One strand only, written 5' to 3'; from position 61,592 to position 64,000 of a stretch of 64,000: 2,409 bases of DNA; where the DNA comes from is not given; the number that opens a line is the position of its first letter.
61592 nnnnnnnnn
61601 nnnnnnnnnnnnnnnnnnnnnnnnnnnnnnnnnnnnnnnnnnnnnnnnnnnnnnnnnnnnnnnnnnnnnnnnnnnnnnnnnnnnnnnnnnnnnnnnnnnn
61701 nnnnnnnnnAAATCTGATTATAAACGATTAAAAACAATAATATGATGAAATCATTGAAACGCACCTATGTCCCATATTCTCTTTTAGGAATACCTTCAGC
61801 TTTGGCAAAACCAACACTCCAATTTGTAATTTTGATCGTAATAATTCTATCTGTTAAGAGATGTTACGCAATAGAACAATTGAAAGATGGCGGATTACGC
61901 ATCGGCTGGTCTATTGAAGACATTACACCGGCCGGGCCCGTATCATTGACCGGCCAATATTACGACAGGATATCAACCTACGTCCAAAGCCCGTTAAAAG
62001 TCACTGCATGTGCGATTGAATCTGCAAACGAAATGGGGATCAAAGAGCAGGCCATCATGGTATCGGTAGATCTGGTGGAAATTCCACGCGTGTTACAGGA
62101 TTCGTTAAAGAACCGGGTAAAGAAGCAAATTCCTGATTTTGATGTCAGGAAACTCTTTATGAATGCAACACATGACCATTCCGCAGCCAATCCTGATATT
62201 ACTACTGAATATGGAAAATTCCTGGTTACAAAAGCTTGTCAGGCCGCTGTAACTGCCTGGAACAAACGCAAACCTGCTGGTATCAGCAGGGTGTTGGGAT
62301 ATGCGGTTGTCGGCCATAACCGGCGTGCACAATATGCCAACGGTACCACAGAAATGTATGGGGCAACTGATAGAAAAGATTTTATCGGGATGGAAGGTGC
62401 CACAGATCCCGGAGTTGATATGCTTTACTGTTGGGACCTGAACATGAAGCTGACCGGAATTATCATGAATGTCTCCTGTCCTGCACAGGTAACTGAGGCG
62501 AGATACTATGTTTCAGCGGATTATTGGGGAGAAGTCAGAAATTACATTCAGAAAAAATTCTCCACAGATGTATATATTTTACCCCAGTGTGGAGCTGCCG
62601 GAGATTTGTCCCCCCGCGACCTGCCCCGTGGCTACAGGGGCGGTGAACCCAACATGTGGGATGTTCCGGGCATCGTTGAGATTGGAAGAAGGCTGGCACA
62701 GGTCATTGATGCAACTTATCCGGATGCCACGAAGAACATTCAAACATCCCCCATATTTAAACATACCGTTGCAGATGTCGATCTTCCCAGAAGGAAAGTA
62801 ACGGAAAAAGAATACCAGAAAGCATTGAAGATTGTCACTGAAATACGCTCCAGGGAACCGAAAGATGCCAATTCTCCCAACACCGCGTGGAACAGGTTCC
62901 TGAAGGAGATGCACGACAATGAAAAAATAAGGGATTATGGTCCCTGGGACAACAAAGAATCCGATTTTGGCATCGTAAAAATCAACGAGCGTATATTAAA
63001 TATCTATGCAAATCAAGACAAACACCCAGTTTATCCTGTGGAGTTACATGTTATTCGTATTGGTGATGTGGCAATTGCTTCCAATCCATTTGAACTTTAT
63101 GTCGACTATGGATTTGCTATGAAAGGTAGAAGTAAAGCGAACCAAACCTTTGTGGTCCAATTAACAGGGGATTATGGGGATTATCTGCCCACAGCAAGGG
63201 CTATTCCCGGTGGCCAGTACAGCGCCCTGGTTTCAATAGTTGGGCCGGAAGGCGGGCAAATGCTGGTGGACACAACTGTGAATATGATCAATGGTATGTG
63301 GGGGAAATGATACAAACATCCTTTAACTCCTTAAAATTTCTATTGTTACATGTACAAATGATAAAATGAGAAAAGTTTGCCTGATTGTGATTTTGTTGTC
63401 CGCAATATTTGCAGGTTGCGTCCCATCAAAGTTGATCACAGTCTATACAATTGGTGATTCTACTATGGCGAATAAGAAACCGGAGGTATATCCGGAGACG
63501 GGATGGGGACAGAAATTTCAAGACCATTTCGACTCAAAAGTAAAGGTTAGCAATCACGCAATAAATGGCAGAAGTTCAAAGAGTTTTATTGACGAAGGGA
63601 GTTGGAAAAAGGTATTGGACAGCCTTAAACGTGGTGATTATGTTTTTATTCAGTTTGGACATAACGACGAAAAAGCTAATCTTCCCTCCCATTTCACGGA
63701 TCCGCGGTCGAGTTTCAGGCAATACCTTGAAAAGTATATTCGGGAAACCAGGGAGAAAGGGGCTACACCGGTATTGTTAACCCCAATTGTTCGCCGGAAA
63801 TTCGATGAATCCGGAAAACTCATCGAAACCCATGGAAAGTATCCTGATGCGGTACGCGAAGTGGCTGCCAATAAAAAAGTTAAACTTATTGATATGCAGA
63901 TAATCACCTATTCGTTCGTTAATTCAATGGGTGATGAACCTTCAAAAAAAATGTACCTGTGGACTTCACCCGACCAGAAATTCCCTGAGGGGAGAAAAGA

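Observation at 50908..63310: Twelve-kb co-directional run of six exported proteins with no assignable activity, appended to the tandem susCD PUL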

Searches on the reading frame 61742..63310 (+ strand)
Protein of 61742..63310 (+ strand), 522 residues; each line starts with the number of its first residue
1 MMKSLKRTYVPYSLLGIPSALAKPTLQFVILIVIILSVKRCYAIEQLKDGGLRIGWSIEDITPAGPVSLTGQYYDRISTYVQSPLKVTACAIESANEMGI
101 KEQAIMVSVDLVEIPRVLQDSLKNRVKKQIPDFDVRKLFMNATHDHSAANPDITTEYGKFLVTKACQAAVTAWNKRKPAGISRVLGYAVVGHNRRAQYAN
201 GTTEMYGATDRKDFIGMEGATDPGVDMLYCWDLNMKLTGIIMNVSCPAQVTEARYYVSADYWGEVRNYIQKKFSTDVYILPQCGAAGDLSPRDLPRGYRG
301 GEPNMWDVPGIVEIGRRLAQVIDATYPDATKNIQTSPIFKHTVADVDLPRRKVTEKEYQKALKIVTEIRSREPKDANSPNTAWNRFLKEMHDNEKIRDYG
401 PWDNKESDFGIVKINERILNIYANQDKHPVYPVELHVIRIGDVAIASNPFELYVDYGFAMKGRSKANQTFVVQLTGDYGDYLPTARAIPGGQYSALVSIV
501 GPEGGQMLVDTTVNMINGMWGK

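Call 3: search_protein_families(library=pfam, proteins=[window:61742-63310:+], max_evalue=0.01)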
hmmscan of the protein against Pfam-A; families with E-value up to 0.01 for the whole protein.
window:61742-63310:+ (522 aa): 0 families

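Call 4: search_protein_families(library=ncbifam, proteins=[window:61742-63310:+], max_evalue=0.01)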
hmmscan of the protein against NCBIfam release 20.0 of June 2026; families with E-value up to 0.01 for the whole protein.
window:61742-63310:+ (522 aa): 0 families

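Call 12: search_solved_structures(query=window:61742-63310:+, max_evalue=0.1)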
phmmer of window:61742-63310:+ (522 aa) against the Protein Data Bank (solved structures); distinct sequences matched with E-value up to 0.1: 0.

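Call 46: search_solved_structures(query=A2, max_evalue=1, show_alignments=2)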
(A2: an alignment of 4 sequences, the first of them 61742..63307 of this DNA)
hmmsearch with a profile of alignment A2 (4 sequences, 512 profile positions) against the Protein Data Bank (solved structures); distinct sequences matched with E-value up to 1: 1.
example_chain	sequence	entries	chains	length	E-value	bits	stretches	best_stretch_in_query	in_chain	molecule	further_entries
2zws_A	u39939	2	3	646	0.0022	19.7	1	98-250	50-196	Neutral ceramidase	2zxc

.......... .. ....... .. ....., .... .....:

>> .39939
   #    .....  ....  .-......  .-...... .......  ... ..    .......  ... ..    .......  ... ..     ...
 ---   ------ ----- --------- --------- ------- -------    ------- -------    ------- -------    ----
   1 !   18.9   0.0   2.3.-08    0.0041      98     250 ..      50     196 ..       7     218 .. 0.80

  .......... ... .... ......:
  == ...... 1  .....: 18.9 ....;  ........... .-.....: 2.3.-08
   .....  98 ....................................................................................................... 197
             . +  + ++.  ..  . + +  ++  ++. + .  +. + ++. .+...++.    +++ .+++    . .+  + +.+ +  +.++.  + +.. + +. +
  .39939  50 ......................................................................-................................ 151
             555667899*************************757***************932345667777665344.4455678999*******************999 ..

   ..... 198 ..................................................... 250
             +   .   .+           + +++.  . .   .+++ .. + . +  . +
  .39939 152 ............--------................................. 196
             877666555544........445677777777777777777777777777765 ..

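Call 73: search_protein_families(library=pfam, proteins=[window:61742-63310:+], max_evalue=10)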
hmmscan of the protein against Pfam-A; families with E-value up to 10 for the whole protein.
window:61742-63310:+ (522 aa): 1 family
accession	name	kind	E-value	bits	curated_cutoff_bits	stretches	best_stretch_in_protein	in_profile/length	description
PF04734.18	Ceramidase_alk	-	0.15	11.1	32.1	1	81-149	32-98/509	Neutral/alkaline non-lysosomal ceramidase, N-terminal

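Call 93: search_protein_representatives(alignment_id=A4)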
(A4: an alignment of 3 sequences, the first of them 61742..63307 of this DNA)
Query: 3 sequences, 514 profile positions. Proteins with E-value up to 0.001 (for the whole library): 8849; up to 1e-10: 3568; up to 1e-30: 664. The best 150 are listed.
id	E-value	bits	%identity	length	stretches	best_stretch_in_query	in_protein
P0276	1.0e-195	667.7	-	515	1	33-513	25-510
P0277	1.7e-177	607.6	-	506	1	25-513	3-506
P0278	1.7e-169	581.3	-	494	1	51-513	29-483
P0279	3.6e-168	576.8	-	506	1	31-513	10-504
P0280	2.1e-157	541.3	-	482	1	52-514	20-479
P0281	1.4e-152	525.4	-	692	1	34-513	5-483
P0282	1.2e-151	522.4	-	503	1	27-512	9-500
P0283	8.9e-151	519.5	-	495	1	41-513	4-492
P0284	3.5e-149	514.2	-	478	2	23-365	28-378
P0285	1.8e-148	511.9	-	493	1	48-512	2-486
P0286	1.6e-144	498.8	-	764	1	50-514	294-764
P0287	7.2e-143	493.4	-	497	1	48-513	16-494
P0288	1.9e-142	492.0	-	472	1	51-512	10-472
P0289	2.5e-142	491.6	-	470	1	49-513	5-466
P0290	2.5e-140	485.0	-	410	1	45-384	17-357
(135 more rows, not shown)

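Call 95: search_protein_families(library=pfam, alignment_id=A6, max_evalue=0.01)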
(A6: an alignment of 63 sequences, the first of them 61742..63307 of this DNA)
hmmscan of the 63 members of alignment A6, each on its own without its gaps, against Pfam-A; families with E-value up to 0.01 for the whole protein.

A. member 1, window:61742-63307:+ (522 aa): 0 families

B. families by the number of members that match (of 63 scanned): 5 families
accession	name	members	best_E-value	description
PF04734.18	Ceramidase_alk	48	2.5e-11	Neutral/alkaline non-lysosomal ceramidase, N-terminal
PF14464.11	Prok-JAB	1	0.00079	Prokaryotic homologs of the JAB domain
PF23658.1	PDZ_CPAF_rel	1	0.001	CPAF-like PDZ domain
PF04965.19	GPW_gp25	1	0.0063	Baseplate wedge protein gp25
PF08785.16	Ku_PK_bind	1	0.0097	Ku C terminal domain like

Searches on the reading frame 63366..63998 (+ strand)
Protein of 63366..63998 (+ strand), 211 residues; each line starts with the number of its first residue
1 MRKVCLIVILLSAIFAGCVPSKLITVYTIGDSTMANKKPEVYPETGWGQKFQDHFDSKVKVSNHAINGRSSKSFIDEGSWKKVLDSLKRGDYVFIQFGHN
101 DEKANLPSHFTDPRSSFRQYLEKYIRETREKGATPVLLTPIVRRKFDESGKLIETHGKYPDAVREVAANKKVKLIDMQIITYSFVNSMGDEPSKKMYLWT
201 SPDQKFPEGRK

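Call 113: search_protein_families(library=pfam, proteins=[window:63366-63998:+], max_evalue=0.01)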
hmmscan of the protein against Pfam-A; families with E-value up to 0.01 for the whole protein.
window:63366-63998:+ (211 aa): 2 families
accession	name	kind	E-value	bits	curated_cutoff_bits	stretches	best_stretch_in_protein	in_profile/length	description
PF13472.12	Lipase_GDSL_2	-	7.2e-16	59.6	32.9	1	29-184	2-152/178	GDSL-like Lipase/Acylhydrolase family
PF00657.28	Lipase_GDSL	-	6.9e-12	46.4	23.6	1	26-191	1-183/208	GDSL-like Lipase/Acylhydrolase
